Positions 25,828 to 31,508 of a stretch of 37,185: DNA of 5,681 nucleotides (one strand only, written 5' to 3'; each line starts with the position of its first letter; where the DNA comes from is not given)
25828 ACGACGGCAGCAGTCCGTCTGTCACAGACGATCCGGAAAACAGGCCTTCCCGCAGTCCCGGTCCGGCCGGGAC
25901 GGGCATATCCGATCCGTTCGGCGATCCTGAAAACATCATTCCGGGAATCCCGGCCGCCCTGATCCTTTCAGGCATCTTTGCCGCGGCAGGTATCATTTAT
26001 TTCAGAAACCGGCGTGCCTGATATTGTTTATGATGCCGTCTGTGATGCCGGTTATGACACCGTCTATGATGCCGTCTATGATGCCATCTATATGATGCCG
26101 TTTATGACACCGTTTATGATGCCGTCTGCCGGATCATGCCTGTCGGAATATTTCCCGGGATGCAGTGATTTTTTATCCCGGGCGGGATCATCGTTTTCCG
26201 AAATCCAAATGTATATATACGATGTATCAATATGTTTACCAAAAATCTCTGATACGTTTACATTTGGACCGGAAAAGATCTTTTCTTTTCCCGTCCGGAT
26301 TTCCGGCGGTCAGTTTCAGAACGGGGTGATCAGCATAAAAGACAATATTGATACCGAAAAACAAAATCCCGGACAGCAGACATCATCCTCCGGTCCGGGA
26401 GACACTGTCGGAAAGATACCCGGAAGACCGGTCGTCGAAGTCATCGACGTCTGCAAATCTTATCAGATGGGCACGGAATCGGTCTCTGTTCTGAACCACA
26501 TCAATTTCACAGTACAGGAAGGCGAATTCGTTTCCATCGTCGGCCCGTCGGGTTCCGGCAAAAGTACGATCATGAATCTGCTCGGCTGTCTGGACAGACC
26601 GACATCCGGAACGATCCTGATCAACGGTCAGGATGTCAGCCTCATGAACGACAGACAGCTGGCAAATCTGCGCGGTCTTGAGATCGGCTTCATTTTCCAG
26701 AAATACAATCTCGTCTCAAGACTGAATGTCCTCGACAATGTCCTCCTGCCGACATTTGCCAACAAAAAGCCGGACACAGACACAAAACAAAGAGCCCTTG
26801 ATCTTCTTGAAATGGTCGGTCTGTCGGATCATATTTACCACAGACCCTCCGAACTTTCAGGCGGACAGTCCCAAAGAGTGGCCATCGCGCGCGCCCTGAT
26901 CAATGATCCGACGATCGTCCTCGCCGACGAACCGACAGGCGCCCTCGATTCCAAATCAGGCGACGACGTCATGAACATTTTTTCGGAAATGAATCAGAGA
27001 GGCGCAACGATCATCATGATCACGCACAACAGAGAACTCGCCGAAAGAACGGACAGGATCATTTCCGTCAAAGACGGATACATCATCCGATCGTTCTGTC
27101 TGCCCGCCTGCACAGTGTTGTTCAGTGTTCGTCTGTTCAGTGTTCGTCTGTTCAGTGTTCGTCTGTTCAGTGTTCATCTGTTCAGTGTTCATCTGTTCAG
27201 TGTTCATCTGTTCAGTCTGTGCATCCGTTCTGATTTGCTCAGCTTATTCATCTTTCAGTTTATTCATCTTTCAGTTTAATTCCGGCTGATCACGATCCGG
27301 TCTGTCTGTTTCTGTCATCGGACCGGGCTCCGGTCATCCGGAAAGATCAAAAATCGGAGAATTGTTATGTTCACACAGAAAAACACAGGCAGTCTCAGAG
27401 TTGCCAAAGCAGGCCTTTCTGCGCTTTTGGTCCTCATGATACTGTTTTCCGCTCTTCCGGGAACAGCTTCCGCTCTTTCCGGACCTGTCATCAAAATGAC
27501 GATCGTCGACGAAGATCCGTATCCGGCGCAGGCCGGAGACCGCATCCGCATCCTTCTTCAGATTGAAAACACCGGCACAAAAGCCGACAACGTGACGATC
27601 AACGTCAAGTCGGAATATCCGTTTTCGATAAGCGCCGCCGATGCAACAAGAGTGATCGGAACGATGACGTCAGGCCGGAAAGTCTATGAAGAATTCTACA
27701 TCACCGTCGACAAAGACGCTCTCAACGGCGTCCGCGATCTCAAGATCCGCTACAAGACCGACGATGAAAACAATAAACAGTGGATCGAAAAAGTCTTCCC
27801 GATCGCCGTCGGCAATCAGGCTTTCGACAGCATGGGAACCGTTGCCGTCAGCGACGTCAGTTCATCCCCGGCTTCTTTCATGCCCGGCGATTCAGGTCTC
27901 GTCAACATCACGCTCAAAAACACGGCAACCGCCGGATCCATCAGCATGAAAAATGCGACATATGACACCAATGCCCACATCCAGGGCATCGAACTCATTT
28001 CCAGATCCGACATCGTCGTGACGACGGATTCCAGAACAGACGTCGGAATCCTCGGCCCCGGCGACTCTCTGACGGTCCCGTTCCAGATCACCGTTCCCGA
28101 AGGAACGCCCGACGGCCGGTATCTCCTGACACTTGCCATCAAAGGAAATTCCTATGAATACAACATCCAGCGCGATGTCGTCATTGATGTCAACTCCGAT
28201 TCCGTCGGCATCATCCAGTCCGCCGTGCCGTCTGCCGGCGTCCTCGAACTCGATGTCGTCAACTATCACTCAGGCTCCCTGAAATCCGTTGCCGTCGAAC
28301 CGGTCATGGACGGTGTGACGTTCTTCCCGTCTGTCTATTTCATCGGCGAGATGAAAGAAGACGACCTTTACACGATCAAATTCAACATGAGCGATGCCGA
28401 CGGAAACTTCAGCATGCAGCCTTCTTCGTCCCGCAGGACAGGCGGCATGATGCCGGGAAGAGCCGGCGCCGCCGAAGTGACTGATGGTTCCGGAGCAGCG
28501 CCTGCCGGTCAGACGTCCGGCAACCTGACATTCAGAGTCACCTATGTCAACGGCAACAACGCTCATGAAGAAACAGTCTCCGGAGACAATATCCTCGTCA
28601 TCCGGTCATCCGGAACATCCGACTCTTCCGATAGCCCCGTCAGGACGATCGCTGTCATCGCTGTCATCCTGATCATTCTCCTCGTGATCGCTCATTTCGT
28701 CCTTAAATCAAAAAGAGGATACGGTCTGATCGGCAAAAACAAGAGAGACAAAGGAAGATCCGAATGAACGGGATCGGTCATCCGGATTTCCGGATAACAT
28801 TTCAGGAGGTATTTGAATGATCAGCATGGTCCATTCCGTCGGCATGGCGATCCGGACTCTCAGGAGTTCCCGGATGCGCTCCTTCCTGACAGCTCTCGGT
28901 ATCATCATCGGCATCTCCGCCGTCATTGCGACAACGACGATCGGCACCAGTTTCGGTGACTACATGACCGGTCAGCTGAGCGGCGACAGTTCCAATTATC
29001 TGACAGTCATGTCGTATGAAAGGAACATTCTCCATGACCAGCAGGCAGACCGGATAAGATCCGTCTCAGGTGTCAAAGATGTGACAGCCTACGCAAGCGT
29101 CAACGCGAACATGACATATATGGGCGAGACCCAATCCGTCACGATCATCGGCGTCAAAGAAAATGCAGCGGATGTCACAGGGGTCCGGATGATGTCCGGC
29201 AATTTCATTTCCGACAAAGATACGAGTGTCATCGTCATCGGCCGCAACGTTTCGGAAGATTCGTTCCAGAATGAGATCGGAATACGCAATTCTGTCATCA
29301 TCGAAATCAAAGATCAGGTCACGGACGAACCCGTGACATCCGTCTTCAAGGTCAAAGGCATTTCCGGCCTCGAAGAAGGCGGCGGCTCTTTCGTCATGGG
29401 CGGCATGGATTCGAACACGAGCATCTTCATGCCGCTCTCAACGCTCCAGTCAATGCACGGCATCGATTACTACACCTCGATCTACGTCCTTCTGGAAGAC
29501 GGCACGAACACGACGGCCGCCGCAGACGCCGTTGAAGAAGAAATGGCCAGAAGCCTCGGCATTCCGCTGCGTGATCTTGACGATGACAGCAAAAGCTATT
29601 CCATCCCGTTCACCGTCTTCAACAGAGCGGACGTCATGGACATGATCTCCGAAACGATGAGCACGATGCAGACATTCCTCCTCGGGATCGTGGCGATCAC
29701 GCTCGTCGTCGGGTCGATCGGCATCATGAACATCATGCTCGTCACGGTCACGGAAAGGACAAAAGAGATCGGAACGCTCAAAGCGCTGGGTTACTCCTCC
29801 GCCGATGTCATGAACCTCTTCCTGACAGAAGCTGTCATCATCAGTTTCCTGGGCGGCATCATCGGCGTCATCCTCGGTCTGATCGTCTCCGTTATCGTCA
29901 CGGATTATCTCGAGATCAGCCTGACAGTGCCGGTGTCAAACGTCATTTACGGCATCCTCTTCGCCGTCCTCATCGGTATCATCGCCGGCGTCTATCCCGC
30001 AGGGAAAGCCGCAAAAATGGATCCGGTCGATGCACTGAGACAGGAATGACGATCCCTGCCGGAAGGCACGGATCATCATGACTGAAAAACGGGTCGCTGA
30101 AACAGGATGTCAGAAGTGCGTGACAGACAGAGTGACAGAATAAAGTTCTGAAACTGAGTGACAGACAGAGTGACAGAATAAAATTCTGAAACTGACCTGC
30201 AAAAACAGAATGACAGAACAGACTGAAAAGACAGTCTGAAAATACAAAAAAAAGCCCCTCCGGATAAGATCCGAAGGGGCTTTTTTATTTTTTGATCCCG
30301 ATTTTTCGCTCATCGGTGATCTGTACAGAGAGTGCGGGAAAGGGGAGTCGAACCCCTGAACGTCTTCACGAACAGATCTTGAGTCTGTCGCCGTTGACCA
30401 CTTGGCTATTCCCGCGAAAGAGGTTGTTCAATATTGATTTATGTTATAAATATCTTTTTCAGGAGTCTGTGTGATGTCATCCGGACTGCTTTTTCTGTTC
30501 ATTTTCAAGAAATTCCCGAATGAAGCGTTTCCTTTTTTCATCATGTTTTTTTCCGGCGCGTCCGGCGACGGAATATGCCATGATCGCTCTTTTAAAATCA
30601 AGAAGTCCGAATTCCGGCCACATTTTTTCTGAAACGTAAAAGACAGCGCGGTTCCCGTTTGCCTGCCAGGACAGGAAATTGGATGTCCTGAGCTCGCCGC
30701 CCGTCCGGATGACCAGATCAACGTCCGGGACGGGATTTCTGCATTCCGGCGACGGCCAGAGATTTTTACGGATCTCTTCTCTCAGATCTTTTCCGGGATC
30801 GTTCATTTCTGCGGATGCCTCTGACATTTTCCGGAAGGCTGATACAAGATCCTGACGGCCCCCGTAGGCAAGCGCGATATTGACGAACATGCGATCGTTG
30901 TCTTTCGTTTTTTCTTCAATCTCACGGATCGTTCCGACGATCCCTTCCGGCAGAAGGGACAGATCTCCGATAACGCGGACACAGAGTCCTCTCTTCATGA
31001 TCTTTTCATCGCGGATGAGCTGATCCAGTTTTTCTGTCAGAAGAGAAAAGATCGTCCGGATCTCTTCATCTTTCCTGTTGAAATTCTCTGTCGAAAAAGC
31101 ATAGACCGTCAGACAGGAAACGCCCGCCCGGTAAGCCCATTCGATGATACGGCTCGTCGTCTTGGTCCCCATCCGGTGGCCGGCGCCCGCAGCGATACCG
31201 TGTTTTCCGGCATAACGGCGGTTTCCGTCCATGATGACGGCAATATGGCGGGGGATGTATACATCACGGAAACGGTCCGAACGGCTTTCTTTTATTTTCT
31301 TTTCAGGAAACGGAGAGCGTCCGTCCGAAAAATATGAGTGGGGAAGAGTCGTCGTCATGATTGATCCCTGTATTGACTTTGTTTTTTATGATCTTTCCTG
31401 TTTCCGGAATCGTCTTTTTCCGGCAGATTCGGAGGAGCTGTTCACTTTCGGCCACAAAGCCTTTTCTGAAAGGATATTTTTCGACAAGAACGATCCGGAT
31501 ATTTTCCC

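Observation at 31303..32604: One in-frame amber codon splits a radical SAM gene: candidate pyrrolysine or programmed read-through site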

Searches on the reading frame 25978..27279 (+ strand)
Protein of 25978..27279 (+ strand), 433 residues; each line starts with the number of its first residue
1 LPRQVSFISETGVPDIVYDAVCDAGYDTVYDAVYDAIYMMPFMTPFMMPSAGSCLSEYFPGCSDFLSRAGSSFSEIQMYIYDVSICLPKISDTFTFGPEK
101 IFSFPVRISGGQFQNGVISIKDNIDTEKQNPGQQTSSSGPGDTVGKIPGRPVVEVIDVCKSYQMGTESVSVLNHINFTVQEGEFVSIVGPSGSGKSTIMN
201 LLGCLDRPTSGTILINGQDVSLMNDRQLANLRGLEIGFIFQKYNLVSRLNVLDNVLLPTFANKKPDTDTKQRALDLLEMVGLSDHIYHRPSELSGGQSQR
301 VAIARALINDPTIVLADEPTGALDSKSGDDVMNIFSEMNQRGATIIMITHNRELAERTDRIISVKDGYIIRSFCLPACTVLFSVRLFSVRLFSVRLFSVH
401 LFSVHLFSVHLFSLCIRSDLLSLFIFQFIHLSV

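Call 41: search_protein_families(library=pfam, proteins=[window:25978-27279:+], max_evalue=0.00001)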
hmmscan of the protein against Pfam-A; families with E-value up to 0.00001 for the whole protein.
window:25978-27279:+ (433 aa): 3 families
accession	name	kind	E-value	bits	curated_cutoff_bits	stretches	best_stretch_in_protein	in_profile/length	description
PF00005.33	ABC_tran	-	7.5e-35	120.9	25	1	172-320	1-136/137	ABC transporter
PF02463.25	SMC_N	-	4.8e-08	33.1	40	1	182-365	24-212/220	RecF/RecN/SMC N terminal domain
PF13304.12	AAA_21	-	7.1e-06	26.7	27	0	185-205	2-22/304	AAA domain, putative AbiEii toxin, Type IV TA system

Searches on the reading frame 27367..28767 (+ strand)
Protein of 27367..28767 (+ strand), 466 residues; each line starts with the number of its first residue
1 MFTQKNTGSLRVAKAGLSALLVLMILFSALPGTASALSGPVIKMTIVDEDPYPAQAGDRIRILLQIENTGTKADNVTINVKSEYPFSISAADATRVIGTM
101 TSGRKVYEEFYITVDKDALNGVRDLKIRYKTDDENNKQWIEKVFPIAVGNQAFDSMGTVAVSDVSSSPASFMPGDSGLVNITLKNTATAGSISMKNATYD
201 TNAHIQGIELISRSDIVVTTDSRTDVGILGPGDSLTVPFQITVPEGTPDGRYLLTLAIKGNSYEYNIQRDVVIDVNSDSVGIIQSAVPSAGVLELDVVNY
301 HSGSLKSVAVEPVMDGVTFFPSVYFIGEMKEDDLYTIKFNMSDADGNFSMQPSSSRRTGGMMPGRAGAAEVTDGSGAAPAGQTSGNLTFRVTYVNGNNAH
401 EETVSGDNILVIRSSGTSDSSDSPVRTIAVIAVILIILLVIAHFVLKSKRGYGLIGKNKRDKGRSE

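Call 7: search_protein_families(library=pfam, proteins=[window:27367-28767:+], max_evalue=0.01)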
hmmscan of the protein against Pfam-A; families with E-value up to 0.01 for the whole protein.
window:27367-28767:+ (466 aa): 2 families
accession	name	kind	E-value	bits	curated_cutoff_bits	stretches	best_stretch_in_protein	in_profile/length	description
PF10633.15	NPCBM_assoc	-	1.5e-05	25.5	24.4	1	225-259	42-76/78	NPCBM-associated, NEW3 domain of alpha-galactosidase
PF20009.4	GEVED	-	0.0033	18.6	24.4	0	343-399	9-60/78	GEVED domain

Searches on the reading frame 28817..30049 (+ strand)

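Call 7: search_protein_families(library=pfam, proteins=[window:28817-30049:+], max_evalue=0.01)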
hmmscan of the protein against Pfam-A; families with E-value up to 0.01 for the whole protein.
window:28817-30049:+ (410 aa): 2 families
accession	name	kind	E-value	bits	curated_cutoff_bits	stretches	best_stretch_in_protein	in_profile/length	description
PF12704.14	MacB_PCD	-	3.7e-28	99.7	27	1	22-241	1-206/207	MacB-like periplasmic core domain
PF02687.27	FtsX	-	9.6e-24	84.2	25.5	1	291-403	3-120/120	FtsX-like permease C-terminal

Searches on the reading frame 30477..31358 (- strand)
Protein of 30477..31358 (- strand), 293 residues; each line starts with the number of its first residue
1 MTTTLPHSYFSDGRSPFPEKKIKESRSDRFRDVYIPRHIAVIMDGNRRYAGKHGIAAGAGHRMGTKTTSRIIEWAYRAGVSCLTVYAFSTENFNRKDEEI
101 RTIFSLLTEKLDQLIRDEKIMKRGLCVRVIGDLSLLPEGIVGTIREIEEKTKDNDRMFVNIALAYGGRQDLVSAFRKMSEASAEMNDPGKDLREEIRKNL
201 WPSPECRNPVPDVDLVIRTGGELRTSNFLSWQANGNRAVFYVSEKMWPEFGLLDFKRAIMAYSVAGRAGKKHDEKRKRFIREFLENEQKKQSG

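Call 7: search_protein_families(library=pfam, proteins=[window:30477-31358:-], max_evalue=0.01)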
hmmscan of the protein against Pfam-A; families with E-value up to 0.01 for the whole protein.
window:30477-31358:- (293 aa): 1 family
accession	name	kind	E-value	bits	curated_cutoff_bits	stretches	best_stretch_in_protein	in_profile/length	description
PF01255.24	Prenyltransf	-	2.1e-65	220.8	27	1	42-265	1-214/219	Putative undecaprenyl diphosphate synthase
